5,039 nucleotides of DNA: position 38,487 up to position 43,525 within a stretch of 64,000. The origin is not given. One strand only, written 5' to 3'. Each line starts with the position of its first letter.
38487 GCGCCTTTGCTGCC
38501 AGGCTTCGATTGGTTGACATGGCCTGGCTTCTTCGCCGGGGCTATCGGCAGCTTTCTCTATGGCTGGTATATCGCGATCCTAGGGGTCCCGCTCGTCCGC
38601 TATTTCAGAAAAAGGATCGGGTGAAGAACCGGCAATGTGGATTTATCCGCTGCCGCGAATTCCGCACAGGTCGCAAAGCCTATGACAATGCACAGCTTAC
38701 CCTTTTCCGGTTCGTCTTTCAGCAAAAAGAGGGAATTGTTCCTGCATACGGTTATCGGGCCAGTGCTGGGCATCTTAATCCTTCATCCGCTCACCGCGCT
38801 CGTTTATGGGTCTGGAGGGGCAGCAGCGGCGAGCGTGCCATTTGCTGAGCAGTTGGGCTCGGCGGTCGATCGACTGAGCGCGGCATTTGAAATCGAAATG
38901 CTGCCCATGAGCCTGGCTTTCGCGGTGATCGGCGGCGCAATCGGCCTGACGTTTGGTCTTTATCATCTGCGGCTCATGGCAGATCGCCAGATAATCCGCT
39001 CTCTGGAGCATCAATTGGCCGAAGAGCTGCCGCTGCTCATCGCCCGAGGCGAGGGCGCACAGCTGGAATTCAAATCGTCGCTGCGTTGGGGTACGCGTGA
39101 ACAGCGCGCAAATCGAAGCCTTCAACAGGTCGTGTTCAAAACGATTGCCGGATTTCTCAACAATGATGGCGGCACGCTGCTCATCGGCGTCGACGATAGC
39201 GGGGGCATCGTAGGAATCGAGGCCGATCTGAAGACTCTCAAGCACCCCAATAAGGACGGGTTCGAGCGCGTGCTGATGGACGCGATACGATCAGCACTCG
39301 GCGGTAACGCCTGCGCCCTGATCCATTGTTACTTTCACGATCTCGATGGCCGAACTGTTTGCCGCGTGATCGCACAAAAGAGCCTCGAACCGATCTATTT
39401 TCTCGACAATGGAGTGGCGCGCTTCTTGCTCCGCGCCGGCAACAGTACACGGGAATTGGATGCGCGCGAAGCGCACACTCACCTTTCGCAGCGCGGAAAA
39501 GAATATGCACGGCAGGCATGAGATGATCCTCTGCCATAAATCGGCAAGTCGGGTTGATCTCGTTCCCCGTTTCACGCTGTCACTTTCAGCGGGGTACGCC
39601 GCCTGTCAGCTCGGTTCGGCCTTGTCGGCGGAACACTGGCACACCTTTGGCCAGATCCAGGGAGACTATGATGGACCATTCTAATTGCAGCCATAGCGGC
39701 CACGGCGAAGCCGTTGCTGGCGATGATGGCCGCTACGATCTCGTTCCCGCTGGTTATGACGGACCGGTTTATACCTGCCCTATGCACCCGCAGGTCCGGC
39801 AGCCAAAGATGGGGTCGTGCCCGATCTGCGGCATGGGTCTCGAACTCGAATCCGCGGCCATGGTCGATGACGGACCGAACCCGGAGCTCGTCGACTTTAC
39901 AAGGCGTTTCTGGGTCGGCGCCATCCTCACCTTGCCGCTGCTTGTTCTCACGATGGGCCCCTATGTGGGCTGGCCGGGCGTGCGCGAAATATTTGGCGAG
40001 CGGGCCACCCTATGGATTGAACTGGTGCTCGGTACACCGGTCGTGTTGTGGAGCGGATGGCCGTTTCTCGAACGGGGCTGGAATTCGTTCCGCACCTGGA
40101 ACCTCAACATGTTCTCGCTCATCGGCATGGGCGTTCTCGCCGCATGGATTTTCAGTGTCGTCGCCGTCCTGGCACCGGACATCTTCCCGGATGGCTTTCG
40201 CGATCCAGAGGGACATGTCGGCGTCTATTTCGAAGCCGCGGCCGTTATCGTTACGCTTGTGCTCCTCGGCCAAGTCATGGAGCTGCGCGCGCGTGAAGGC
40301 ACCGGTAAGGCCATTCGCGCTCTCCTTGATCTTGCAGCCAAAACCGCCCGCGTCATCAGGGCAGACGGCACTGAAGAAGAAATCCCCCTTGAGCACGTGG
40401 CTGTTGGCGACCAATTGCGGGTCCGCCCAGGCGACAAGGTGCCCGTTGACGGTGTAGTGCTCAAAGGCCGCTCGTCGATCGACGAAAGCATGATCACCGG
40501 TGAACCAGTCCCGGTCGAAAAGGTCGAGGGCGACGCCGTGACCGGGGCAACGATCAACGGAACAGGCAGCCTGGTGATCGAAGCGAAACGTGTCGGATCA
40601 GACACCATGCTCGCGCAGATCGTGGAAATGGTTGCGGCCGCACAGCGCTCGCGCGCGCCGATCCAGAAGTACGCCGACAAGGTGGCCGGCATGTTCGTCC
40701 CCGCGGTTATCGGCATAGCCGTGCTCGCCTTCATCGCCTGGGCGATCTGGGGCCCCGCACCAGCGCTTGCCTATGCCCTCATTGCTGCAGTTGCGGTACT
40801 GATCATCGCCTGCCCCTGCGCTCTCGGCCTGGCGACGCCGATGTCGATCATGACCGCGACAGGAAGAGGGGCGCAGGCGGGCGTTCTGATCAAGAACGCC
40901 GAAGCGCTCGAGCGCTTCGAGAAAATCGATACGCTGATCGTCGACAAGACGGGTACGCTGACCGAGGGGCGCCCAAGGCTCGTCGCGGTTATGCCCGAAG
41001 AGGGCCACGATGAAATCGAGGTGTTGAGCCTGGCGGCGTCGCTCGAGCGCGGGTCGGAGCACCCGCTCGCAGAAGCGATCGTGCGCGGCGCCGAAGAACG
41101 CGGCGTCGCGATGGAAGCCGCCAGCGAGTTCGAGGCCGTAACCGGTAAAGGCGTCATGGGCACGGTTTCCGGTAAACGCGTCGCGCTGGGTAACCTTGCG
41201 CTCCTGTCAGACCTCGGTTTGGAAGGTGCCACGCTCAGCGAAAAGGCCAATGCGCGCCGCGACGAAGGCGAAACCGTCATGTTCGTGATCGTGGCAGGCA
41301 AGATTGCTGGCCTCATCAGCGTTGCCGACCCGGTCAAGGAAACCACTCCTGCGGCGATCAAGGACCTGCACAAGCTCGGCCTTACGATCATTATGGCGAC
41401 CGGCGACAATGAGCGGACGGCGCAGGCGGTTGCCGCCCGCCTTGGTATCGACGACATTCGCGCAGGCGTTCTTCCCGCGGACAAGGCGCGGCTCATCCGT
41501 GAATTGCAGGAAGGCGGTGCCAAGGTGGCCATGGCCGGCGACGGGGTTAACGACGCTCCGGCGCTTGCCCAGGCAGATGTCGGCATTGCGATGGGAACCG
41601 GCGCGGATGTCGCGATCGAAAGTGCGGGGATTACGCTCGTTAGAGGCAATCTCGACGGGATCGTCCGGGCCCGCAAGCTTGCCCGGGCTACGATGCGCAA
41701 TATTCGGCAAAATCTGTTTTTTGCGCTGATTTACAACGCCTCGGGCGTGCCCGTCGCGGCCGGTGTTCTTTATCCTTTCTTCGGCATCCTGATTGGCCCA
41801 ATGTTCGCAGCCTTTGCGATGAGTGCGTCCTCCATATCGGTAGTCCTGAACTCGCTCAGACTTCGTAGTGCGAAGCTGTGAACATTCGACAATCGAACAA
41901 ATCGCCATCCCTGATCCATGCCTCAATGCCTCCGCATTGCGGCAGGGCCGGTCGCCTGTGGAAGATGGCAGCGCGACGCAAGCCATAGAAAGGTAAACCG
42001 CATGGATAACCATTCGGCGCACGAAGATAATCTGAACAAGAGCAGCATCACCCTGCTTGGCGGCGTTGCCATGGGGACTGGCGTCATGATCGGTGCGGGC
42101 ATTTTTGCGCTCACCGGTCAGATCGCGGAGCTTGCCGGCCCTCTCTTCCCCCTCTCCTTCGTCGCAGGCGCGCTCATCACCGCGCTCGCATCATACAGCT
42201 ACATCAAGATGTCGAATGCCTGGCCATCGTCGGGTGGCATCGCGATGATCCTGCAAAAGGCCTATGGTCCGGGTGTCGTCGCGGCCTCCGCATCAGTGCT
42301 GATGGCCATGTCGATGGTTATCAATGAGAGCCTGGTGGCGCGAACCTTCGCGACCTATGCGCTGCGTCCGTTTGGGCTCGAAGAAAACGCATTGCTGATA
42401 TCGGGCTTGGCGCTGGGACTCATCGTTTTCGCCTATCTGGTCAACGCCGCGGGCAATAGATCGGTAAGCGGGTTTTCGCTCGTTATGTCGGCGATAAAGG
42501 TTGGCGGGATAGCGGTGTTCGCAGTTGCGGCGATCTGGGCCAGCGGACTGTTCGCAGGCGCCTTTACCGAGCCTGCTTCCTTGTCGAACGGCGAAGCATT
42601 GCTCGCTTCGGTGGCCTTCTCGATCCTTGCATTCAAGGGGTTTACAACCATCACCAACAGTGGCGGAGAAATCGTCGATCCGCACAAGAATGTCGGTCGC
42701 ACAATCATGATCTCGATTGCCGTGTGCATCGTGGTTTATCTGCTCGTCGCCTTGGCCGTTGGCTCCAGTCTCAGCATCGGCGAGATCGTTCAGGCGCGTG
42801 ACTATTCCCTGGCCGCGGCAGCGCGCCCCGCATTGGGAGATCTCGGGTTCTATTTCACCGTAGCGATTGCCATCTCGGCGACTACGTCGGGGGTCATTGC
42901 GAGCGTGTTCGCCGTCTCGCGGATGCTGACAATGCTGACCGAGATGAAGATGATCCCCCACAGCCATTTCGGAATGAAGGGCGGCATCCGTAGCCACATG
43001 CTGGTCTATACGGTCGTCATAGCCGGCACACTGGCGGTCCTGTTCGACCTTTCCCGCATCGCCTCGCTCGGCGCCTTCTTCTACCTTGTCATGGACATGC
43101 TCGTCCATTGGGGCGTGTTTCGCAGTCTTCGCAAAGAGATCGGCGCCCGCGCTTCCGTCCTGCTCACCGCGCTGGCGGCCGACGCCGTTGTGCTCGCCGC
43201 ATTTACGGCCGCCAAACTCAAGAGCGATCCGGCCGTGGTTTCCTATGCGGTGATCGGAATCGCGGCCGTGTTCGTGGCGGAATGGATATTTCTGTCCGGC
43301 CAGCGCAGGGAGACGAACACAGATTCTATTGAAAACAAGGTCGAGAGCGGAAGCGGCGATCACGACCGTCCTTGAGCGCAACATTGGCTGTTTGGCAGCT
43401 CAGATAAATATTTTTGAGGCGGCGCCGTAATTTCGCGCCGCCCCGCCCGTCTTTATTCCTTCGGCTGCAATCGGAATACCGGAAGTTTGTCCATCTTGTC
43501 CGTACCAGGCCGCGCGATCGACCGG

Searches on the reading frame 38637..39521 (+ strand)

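Call 42: search_protein_families(library=pfam, proteins=[window:38637-39521:+], max_evalue=0.00001)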
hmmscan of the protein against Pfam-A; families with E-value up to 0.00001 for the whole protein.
window:38637-39521:+ (294 aa): 1 family
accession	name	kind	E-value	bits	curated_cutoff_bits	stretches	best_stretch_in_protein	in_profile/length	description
PF04326.19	SLFN_AlbA_2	-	1.8e-15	57.9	25.3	1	139-274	1-117/118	Schlafen, AlbA_2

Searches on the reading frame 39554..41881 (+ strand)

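Call 42: search_protein_families(library=pfam, proteins=[window:39554-41881:+], max_evalue=0.00001)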
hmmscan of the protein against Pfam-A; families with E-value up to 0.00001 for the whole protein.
window:39554-41881:+ (775 aa): 4 families
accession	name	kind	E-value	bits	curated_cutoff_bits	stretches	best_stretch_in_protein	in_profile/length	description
PF00122.25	E1-E2_ATPase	-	1.2e-57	194.8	28.1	1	260-441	2-180/181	E1-E2 ATPase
PF00702.32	Hydrolase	-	1e-35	124.3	26.4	1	458-675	1-191/191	haloacid dehalogenase-like hydrolase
PF19335.5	HMBD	-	1e-09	38.6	23.6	1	72-97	1-26/28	Heavy metal binding domain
PF08282.18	Hydrolase_3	-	6.4e-08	33.1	20.9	0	647-705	195-253/255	haloacid dehalogenase-like hydrolase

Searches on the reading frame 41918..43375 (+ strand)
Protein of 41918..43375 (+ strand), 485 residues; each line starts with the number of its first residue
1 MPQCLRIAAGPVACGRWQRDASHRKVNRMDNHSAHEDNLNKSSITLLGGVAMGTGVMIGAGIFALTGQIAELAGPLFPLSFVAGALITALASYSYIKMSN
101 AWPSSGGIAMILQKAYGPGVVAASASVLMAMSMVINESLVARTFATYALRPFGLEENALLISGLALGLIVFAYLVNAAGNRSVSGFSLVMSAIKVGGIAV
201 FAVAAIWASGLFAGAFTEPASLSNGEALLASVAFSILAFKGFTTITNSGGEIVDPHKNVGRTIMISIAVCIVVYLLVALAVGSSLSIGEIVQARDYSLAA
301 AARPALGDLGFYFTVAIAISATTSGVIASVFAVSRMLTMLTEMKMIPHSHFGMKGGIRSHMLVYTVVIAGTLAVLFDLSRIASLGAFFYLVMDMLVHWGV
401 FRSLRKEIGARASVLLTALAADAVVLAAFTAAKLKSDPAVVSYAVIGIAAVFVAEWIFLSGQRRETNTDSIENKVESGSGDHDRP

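Call 42: search_protein_families(library=pfam, proteins=[window:41918-43375:+], max_evalue=0.00001)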
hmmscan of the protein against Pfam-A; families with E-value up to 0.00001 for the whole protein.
window:41918-43375:+ (485 aa): 2 families
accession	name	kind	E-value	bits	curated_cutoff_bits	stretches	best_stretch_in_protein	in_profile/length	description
PF13520.12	AA_permease_2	-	6.7e-26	91.6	27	1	46-420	3-393/427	Amino acid permease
PF00324.27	AA_permease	-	3.4e-14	52.9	24.6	1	51-385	4-353/470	Amino acid permease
